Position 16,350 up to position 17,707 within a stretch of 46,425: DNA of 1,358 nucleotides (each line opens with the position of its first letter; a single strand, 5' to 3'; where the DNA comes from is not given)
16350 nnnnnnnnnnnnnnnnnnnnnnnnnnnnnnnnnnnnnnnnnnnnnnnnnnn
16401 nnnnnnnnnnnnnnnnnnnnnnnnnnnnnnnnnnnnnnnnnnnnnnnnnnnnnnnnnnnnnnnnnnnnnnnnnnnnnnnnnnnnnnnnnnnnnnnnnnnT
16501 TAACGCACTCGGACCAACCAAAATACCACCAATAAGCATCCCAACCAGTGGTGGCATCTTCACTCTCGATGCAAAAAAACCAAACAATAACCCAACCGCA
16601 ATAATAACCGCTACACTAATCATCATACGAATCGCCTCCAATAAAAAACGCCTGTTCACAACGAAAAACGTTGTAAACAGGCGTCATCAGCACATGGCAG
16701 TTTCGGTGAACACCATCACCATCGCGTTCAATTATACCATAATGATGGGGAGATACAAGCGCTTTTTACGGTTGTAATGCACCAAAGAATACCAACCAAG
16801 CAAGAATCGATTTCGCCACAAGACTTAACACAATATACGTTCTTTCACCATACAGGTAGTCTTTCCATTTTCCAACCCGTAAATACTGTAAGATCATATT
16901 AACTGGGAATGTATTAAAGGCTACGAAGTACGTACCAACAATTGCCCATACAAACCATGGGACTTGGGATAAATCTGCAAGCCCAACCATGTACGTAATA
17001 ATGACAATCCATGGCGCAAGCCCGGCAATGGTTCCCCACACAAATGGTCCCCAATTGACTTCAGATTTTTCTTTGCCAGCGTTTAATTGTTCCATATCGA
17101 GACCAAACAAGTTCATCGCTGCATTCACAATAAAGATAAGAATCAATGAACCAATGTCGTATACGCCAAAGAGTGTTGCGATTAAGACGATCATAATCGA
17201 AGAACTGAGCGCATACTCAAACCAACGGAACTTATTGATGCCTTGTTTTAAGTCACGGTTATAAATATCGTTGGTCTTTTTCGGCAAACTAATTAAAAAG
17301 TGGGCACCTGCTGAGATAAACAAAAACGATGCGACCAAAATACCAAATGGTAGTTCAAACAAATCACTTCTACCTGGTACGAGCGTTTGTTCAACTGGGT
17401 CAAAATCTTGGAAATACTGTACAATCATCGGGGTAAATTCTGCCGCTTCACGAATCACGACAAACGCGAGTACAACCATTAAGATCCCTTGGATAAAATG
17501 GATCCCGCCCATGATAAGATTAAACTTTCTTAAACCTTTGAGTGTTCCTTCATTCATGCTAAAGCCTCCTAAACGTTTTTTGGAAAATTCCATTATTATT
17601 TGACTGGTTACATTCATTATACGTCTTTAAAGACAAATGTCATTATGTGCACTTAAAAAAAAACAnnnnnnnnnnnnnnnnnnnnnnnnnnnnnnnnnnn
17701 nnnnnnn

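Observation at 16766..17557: Heliorhodopsin gene with all key residues, and no retinal-synthesis genes in the window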

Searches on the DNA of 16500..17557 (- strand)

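Call 9: search_rna_families(source=window, start=16500, end=17000, threshold=evalue, max_evalue=0.01, show_alignments=1)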
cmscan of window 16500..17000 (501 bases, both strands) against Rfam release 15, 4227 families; matches with E-value up to 0.01: 1.
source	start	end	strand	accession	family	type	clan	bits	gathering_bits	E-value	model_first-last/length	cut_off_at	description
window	16671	16729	-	RF01734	Fluoride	Cis-reg; riboswitch;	-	48.1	34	2.4e-12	1-64/64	no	Fluoride riboswitch aptamer (crcB RNA motif)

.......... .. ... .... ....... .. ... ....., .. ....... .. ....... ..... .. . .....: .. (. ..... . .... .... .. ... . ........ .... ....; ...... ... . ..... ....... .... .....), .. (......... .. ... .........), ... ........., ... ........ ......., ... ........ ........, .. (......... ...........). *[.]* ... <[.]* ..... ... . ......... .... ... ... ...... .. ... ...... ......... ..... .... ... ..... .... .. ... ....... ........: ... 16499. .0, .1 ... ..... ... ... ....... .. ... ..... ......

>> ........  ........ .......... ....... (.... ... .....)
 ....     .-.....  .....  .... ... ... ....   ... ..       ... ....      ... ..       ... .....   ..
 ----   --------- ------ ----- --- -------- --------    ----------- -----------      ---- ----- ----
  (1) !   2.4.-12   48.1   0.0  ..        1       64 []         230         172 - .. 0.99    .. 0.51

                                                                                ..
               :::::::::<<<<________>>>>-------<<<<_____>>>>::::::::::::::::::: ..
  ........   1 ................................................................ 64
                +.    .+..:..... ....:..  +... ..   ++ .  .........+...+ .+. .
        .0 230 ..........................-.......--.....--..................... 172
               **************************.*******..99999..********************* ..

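Call 19: search_rna_families(sources=[L001, L002, L038, L052, L062, L068, L003], threshold=gathering)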
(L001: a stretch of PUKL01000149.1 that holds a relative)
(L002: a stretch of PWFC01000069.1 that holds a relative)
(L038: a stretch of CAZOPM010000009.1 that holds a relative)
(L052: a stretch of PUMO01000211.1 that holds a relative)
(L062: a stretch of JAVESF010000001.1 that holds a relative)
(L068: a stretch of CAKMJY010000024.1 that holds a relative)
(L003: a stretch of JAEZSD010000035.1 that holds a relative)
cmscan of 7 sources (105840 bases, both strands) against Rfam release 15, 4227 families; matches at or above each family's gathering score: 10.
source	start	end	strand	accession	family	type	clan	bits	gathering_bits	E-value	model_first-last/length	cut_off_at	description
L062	20013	20255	-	RF00230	T-box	Cis-reg; leader;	-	147.8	93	6e-33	1-219/219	no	T-box leader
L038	15802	15957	+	RF00380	Magnesium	Cis-reg; riboswitch;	-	141.3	44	1.1e-31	1-169/169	no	M-box riboswitch aptamer (ykoK leader)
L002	10824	10886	+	RF01734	Fluoride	Cis-reg; riboswitch;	-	62.1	34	1.3e-14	1-64/64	no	Fluoride riboswitch aptamer (crcB RNA motif)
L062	1276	1350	-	RF01051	c-di-GMP-I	Cis-reg; riboswitch;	CL00126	60.5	35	3.8e-09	1-87/87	no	c-di-GMP-I riboswitch aptamer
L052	5106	5166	+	RF01734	Fluoride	Cis-reg; riboswitch;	-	49.7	34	1.5e-10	1-64/64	no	Fluoride riboswitch aptamer (crcB RNA motif)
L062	16478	16566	+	RF02683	NiCo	Cis-reg; riboswitch;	CL00122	46.9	37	2.6e-07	1-96/96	no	NiCo (Nickel/Cobalt) riboswitch aptamer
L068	9791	9863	-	RF01734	Fluoride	Cis-reg; riboswitch;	-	45.6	34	3.2e-09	1-64/64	no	Fluoride riboswitch aptamer (crcB RNA motif)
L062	9817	9890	-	RF01734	Fluoride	Cis-reg; riboswitch;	-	44.6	34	6.9e-09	1-64/64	no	Fluoride riboswitch aptamer (crcB RNA motif)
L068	18052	18139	+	RF02683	NiCo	Cis-reg; riboswitch;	CL00122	43.8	37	2.1e-06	1-96/96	no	NiCo (Nickel/Cobalt) riboswitch aptamer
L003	6557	6627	-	RF01734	Fluoride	Cis-reg; riboswitch;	-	36.3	34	3.7e-06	1-64/64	no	Fluoride riboswitch aptamer (crcB RNA motif)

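Call 28: build_rna_model(alignment_id=A1)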
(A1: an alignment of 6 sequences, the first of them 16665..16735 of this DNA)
Model R1 built from alignment A1 (6 sequences, 88 columns); structure: RNAalifold consensus.
model positions 81; base pairs 9; branch points 0; effective number of sequences 4.06; information 0.7 bits per position. Calibrated on 0.2 Mb of random sequence (short: E-values are rough).
structure used (alignment columns):
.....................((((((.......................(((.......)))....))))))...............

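Call 29: search_with_rna_model(model_id=R1, sources=[L001, L002, L003, L004, L005, L006, L007, L008, L009, L010, L011, L012, L013, L014, L015, L016, L017, L018, L019, L020, L021, L022, L023, L024, L025, L026, L027, L028, L029, L030, L031, L032, L033, L034, L035, L036, L037, L038, L039, L040, L041, L042, L043, L044, L045, L046, L047, L048, L049, L050, L051, L052, L053, L054, L055, L056, L057, L058, L059, L060, L061, L062, L063, L064, L065, L066, L067, L068, L069, L070, L071, L072, L073, L074, L075, L076, L077, L078, L079, L080, window], max_evalue=1)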
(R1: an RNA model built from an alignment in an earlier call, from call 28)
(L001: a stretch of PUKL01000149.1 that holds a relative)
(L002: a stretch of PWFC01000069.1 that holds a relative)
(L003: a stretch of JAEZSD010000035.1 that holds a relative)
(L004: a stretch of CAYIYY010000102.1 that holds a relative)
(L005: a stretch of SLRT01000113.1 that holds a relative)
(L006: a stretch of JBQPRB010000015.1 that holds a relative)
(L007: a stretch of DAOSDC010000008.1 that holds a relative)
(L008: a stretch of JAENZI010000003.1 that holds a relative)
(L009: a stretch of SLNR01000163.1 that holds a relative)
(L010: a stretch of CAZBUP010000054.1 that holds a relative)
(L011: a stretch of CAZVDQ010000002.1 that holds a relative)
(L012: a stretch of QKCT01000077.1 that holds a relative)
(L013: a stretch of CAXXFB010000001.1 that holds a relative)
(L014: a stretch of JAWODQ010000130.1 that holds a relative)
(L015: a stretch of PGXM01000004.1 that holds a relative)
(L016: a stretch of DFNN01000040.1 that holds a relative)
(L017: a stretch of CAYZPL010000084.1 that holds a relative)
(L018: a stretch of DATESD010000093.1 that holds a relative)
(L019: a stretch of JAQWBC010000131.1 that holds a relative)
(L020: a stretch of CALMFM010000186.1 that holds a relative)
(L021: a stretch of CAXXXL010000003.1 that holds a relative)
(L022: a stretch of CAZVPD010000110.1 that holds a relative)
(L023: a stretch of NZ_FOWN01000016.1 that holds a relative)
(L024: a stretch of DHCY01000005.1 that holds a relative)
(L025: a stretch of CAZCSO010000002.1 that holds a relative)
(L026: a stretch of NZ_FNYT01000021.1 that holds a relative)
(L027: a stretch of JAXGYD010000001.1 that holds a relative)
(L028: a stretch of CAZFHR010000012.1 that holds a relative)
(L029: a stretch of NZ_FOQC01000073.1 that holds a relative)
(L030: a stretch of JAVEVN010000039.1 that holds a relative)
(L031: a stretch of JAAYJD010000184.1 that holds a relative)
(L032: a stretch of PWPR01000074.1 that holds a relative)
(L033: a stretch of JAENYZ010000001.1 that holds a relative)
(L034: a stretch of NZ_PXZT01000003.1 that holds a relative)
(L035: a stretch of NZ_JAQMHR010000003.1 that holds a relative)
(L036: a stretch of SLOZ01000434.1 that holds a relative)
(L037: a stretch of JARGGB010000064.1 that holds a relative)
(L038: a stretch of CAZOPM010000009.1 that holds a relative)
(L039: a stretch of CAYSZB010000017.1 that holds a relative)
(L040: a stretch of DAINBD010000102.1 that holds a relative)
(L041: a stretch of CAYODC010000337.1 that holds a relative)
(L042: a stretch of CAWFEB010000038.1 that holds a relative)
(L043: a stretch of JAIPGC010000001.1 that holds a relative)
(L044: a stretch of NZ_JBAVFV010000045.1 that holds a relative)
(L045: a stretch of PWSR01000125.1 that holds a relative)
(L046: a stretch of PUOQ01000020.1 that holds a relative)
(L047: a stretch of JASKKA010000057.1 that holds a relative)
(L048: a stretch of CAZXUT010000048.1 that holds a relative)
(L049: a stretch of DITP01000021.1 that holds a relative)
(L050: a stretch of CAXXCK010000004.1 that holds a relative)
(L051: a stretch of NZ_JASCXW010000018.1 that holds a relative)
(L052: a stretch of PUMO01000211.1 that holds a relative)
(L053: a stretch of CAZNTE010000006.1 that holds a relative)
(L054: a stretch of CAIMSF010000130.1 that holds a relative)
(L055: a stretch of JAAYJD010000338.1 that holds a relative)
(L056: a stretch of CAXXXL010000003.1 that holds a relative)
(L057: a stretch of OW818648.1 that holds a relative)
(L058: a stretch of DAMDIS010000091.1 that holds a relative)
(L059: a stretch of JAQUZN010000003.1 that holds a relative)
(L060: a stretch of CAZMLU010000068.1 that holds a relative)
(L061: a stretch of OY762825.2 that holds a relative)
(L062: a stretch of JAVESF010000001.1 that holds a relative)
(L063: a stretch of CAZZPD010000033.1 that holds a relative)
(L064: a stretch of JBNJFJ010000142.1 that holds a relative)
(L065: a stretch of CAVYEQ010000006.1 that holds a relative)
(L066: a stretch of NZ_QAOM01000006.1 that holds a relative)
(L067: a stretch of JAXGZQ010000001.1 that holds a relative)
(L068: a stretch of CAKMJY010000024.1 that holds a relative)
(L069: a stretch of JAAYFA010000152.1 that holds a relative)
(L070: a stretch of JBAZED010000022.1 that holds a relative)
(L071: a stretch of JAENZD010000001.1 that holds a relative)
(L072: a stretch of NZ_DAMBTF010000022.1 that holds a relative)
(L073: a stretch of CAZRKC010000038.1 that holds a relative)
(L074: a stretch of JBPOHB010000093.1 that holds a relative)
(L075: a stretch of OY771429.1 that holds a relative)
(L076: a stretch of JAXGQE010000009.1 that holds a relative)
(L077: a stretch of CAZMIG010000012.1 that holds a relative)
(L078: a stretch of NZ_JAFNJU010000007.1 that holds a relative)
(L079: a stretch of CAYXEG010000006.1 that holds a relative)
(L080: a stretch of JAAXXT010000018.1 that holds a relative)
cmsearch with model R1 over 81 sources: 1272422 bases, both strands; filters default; matches with E-value up to 1: 6.
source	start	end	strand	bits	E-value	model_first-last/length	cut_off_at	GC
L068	9785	9869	-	80.2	3e-13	1-81/81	no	0.41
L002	10818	10892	+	75.9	2.4e-12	1-81/81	no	0.45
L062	9811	9896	-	74.6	4.5e-12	1-81/81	no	0.38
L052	5100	5172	+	71.9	1.7e-11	1-81/81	no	0.47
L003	6551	6633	-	70.5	3.3e-11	1-81/81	no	0.41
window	16665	16735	-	55.9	3.9e-08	1-81/81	no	0.45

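Call 48: search_with_rna_model(model_id=R1, source=L085, max_evalue=1)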
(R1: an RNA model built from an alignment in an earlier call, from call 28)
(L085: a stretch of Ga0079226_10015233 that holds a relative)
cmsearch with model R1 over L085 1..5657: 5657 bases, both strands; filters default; matches with E-value up to 1: 1.
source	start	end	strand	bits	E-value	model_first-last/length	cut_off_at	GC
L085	1520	1608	+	48.3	7e-09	1-81/81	no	0.37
